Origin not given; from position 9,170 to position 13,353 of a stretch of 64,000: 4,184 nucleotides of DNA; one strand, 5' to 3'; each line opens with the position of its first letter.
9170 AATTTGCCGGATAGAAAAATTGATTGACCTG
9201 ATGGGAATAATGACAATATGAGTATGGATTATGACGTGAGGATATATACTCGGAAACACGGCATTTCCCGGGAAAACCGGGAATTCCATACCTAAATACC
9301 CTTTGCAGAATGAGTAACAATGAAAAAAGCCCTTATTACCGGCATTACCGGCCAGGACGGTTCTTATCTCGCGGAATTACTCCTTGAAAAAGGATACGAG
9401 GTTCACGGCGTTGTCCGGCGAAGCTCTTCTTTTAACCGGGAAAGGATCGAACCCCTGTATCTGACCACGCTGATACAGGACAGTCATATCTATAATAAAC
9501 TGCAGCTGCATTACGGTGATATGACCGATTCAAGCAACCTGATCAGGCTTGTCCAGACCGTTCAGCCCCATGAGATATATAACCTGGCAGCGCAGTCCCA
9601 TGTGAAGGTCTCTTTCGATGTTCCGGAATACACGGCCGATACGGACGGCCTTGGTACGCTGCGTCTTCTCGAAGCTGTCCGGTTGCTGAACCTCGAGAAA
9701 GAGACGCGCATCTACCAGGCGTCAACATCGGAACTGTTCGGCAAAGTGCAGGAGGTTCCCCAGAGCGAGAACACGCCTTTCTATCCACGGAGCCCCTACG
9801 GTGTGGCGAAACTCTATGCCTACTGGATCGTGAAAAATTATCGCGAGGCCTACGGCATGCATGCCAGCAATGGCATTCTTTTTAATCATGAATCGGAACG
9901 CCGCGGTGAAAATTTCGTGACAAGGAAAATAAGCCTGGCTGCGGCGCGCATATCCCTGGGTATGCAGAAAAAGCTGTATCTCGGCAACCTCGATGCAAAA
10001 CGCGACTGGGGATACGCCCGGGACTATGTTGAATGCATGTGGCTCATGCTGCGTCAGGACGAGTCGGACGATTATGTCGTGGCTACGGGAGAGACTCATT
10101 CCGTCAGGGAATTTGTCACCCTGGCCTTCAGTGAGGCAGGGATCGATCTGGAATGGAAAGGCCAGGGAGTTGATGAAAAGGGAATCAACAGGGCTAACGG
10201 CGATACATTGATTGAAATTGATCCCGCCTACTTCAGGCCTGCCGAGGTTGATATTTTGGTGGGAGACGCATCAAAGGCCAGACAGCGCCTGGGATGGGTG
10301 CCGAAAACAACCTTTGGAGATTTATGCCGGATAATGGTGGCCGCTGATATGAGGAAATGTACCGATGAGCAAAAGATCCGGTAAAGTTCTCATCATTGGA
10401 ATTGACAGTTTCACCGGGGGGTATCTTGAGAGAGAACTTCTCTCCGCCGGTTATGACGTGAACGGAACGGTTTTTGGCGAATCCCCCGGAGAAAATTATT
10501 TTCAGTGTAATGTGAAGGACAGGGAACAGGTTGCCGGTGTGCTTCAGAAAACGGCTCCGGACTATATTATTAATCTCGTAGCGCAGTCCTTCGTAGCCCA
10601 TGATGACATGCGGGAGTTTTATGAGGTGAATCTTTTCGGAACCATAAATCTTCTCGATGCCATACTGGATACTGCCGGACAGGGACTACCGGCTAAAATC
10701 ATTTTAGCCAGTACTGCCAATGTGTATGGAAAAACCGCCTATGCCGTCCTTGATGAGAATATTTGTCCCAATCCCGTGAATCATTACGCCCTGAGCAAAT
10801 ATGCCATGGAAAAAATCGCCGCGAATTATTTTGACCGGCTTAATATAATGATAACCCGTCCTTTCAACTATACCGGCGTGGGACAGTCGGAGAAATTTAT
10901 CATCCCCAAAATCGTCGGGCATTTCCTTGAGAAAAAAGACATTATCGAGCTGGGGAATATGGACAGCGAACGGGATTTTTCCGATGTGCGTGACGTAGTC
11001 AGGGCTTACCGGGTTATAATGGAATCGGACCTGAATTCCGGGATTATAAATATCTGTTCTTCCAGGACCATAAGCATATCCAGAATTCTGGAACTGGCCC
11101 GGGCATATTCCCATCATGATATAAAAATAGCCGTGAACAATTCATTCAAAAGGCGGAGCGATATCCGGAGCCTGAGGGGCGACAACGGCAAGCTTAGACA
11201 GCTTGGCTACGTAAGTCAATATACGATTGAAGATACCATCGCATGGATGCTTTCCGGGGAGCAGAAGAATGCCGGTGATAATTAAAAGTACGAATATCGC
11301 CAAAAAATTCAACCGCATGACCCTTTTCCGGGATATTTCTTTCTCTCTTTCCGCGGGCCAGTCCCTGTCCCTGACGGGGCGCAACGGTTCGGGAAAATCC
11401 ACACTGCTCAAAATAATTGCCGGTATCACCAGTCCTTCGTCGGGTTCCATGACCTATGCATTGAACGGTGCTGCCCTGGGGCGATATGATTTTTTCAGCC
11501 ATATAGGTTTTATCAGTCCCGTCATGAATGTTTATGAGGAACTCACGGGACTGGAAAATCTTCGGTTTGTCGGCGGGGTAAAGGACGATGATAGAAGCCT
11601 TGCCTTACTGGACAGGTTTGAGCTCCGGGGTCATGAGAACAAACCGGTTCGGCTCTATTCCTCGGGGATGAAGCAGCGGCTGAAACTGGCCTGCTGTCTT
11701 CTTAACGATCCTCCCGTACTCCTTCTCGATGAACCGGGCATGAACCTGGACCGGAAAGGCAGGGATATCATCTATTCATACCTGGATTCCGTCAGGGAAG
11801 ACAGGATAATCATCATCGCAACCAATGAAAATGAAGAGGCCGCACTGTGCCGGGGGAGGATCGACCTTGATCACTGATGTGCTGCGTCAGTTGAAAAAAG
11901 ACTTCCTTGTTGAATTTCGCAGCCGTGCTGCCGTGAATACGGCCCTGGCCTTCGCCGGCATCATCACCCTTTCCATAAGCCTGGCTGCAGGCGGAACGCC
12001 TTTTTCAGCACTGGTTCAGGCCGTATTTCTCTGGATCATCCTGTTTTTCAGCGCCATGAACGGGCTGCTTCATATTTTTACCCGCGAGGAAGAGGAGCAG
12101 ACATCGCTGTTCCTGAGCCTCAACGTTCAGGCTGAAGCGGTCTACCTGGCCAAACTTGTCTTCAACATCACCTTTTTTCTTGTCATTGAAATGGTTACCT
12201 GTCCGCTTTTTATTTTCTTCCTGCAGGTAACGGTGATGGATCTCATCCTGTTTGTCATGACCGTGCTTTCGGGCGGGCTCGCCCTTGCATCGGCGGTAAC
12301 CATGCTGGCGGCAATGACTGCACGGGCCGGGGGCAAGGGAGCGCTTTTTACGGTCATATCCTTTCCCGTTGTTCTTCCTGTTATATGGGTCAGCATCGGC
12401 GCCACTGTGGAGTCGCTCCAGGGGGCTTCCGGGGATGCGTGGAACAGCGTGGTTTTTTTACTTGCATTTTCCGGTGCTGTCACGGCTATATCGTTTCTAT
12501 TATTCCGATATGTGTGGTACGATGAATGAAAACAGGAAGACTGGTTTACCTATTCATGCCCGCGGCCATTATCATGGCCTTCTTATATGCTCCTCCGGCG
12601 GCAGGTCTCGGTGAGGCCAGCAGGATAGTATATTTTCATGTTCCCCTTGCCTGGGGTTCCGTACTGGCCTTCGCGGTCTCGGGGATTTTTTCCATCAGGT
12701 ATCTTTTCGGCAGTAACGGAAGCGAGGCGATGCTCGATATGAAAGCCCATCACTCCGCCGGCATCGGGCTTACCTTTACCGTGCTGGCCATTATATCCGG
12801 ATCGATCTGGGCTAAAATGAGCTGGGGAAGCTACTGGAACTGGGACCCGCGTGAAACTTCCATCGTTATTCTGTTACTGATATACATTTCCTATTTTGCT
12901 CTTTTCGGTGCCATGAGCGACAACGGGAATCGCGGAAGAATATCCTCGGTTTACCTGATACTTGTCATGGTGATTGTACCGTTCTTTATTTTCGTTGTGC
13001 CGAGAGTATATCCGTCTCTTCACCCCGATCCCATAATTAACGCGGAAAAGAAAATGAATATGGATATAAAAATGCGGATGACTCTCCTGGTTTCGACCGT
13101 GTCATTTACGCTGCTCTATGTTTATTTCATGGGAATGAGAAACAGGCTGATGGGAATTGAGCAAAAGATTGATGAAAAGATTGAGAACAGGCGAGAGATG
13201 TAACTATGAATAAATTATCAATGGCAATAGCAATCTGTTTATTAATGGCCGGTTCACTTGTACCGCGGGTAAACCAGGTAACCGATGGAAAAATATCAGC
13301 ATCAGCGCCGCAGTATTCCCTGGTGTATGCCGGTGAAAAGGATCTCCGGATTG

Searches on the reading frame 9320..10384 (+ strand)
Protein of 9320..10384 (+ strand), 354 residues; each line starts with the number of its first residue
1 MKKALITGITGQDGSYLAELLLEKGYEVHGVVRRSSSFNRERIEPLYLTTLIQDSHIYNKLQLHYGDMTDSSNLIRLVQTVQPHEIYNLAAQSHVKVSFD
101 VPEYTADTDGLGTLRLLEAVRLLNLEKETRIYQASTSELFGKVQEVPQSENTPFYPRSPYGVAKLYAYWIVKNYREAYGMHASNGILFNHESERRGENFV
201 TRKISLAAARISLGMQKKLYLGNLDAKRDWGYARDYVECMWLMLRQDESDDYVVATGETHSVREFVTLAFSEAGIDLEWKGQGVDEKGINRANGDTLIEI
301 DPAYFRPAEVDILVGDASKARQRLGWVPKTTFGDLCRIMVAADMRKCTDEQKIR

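Call 45: search_protein_families(library=pfam, proteins=[window:9320-10384:+], max_evalue=0.00001)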
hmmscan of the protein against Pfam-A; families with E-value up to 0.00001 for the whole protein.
window:9320-10384:+ (354 aa): 3 families
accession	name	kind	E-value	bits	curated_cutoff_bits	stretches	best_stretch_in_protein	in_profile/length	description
PF16363.11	GDP_Man_Dehyd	-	6.3e-155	516.1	27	1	5-339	1-332/332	GDP-mannose 4,6 dehydratase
PF01370.27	Epimerase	-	2.9e-75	253.2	20.9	1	4-255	1-240/240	NAD dependent epimerase/dehydratase family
PF04321.23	RmlD_sub_bind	-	2.2e-08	34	27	1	3-213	2-173/287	RmlD substrate binding domain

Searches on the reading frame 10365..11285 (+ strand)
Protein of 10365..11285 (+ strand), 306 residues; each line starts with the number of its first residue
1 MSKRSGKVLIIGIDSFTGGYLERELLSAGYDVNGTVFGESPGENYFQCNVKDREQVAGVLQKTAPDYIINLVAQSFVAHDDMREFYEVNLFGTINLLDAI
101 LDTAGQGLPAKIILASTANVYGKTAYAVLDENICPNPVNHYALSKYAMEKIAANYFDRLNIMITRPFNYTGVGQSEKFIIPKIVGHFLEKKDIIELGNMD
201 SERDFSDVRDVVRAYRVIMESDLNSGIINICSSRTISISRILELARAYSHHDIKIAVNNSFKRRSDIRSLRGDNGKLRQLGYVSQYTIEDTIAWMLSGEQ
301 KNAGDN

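Call 45: search_protein_families(library=pfam, proteins=[window:10365-11285:+], max_evalue=0.00001)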
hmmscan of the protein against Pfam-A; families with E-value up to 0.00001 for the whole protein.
window:10365-11285:+ (306 aa): 3 families
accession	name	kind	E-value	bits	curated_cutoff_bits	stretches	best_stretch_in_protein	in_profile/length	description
PF16363.11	GDP_Man_Dehyd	-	1.1e-43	150.4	27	1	9-294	1-331/332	GDP-mannose 4,6 dehydratase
PF01370.27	Epimerase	-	5.5e-39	134.4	20.9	1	8-231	1-240/240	NAD dependent epimerase/dehydratase family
PF04321.23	RmlD_sub_bind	-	1.7e-09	37.7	27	1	7-162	2-146/287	RmlD substrate binding domain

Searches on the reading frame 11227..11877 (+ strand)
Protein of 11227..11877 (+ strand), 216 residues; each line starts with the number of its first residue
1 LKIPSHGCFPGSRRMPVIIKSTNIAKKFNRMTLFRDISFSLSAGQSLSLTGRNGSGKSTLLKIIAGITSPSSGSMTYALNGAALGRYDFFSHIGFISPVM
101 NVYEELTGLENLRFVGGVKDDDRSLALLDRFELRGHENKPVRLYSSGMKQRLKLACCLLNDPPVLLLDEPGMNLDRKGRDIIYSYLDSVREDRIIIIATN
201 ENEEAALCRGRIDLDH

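Call 45: search_protein_families(library=pfam, proteins=[window:11227-11877:+], max_evalue=0.00001)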
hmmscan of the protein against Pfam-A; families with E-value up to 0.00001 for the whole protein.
window:11227-11877:+ (216 aa): 2 families
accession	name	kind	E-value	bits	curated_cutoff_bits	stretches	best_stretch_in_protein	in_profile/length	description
PF00005.33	ABC_tran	-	3e-28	99.6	25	1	35-170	2-135/137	ABC transporter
PF13304.12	AAA_21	-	9.2e-09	36.2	27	0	49-80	4-26/304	AAA domain, putative AbiEii toxin, Type IV TA system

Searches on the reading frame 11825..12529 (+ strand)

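Call 45: search_protein_families(library=pfam, proteins=[window:11825-12529:+], max_evalue=0.00001)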
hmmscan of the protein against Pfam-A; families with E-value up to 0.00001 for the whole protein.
window:11825-12529:+ (234 aa): 1 family
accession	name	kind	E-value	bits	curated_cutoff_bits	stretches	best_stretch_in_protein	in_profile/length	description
PF03379.19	CcmB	-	8e-16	58.5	24.9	1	22-222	4-204/215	CcmB protein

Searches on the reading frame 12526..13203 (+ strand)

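Call 45: search_protein_families(library=pfam, proteins=[window:12526-13203:+], max_evalue=0.00001)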
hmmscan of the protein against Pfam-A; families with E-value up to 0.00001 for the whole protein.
window:12526-13203:+ (225 aa): 1 family
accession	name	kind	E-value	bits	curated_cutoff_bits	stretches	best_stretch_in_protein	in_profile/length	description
PF01578.25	Cytochrom_C_asm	-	3e-27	96.1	29.9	1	13-159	50-205/212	Cytochrome C assembly protein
